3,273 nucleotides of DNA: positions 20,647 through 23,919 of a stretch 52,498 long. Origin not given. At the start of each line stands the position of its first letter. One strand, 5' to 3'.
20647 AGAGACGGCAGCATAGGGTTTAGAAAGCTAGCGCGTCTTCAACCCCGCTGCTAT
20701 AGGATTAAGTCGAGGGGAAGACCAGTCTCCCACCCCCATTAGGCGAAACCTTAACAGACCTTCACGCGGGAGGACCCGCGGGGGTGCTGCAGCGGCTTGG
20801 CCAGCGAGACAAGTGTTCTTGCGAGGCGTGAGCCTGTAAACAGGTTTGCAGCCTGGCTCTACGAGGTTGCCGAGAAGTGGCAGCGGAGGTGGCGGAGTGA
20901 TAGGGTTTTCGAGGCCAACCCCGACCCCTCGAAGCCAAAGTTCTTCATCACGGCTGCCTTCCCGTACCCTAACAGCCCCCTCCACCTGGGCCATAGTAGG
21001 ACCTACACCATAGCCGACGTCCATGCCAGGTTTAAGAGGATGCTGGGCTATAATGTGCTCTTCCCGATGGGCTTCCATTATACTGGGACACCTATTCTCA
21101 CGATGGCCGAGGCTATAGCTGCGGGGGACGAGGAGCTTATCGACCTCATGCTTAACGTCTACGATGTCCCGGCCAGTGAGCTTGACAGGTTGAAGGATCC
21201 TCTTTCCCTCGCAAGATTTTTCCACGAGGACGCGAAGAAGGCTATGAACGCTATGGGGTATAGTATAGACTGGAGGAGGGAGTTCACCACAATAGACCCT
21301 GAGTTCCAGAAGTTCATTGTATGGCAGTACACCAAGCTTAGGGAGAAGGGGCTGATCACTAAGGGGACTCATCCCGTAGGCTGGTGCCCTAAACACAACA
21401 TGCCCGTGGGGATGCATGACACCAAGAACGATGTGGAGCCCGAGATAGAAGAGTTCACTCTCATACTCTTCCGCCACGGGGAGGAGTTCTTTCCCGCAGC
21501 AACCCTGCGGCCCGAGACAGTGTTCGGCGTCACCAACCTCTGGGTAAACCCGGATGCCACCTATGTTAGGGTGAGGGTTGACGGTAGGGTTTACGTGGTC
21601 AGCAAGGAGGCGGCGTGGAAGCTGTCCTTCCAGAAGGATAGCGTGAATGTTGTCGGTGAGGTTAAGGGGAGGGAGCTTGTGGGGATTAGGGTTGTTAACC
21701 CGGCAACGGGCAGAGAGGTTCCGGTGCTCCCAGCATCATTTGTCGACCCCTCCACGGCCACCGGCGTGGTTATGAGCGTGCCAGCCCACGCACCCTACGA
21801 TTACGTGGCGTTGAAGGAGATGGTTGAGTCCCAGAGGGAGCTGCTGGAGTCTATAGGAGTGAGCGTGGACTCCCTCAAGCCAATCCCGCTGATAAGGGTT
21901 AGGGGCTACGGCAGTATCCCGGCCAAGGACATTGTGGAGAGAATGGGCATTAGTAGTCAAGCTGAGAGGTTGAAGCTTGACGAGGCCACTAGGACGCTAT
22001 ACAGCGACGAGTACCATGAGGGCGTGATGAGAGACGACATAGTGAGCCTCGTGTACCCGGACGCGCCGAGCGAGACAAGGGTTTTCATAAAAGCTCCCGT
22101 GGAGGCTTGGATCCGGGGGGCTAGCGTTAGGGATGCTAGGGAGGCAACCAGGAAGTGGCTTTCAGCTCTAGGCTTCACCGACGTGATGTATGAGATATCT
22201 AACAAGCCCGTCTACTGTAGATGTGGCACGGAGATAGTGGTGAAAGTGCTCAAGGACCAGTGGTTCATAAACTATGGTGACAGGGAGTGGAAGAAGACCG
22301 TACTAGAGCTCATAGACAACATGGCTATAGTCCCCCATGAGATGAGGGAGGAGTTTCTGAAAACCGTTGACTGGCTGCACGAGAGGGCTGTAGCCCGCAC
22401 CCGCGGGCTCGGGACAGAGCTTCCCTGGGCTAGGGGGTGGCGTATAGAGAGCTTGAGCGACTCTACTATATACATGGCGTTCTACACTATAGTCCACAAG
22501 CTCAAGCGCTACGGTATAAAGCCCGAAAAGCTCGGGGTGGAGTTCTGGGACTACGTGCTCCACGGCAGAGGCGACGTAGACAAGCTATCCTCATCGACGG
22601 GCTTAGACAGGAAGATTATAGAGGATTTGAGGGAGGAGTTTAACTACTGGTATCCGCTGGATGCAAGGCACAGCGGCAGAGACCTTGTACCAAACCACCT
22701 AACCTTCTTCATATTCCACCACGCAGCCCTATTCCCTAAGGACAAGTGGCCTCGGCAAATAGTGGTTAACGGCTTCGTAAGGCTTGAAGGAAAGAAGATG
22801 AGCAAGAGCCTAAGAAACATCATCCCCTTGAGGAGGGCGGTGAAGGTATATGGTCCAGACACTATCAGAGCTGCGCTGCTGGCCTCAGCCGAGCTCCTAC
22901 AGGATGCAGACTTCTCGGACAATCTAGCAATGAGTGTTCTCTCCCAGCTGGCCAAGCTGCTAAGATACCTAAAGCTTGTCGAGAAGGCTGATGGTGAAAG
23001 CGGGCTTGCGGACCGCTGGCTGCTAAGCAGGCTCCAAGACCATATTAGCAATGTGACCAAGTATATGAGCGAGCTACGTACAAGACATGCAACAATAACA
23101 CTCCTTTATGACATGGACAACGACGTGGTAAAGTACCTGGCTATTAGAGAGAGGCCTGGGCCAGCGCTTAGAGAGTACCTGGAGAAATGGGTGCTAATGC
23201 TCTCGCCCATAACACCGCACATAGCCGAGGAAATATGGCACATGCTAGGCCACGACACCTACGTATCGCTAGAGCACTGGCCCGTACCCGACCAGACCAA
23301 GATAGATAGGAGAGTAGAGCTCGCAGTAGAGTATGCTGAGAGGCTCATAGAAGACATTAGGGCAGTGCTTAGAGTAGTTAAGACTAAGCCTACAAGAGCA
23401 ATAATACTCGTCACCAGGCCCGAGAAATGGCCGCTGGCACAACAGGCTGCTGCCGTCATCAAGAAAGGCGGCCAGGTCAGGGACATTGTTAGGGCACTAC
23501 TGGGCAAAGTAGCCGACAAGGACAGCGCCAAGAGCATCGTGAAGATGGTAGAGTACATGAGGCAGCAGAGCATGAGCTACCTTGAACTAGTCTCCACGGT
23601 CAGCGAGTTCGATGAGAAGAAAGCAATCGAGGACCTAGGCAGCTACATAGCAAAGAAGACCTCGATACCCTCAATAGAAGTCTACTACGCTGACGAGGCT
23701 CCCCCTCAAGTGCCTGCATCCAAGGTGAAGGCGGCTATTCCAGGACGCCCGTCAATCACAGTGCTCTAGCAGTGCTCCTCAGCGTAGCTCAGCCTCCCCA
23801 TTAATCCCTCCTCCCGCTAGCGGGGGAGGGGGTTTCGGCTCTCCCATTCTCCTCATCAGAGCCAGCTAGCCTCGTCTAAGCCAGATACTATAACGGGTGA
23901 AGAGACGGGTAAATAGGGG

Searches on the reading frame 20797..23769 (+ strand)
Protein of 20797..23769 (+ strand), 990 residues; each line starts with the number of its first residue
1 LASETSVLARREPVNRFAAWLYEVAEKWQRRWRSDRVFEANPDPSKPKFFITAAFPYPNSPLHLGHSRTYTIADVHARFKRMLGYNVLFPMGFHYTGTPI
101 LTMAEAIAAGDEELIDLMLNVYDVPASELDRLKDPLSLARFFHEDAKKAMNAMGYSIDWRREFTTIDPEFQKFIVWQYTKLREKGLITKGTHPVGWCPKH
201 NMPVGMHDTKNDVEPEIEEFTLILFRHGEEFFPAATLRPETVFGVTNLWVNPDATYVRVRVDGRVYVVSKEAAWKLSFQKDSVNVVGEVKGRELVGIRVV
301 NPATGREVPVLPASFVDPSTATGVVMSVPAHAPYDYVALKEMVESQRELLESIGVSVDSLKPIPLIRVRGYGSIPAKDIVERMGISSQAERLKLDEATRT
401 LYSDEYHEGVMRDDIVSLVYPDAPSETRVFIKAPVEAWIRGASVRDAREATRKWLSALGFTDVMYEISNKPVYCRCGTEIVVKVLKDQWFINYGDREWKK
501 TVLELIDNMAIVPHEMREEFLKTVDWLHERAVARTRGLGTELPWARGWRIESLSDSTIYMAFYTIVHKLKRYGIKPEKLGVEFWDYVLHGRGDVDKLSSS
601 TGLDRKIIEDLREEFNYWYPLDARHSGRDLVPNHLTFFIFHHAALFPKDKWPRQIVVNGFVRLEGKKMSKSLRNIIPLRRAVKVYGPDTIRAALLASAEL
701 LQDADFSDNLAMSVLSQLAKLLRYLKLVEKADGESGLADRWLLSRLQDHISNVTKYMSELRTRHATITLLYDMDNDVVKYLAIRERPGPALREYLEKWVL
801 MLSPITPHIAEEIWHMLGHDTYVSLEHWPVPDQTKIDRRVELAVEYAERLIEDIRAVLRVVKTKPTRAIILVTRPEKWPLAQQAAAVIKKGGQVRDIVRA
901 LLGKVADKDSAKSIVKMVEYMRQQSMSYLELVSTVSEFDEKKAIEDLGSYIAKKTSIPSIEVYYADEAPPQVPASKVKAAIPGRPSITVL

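Call 53: search_protein_families(library=pfam, proteins=[window:20797-23769:+], max_evalue=0.00001)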
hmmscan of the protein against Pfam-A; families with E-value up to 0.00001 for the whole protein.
window:20797-23769:+ (990 aa): 5 families
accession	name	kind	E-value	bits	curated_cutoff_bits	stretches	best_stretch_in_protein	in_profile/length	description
PF00133.28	tRNA-synt_1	-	5.2e-40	137.9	22.7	1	27-706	1-413/414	tRNA synthetases class I (I, L, M and V)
PF09334.17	tRNA-synt_1g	-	2.3e-27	96.2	20.1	2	50-118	2-70/391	tRNA synthetases class I (M)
PF08264.19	Anticodon_1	-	5.2e-25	88.5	25.1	1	739-869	1-147/148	Anticodon-binding domain of tRNA ligase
PF01406.26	tRNA-synt_1e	-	4.5e-13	49.7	27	1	621-709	208-294/301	tRNA synthetases class I (C) catalytic domain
PF13603.12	tRNA-synt_1_2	-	6e-08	32.8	25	1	235-336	26-126/185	Leucyl-tRNA synthetase, editing domain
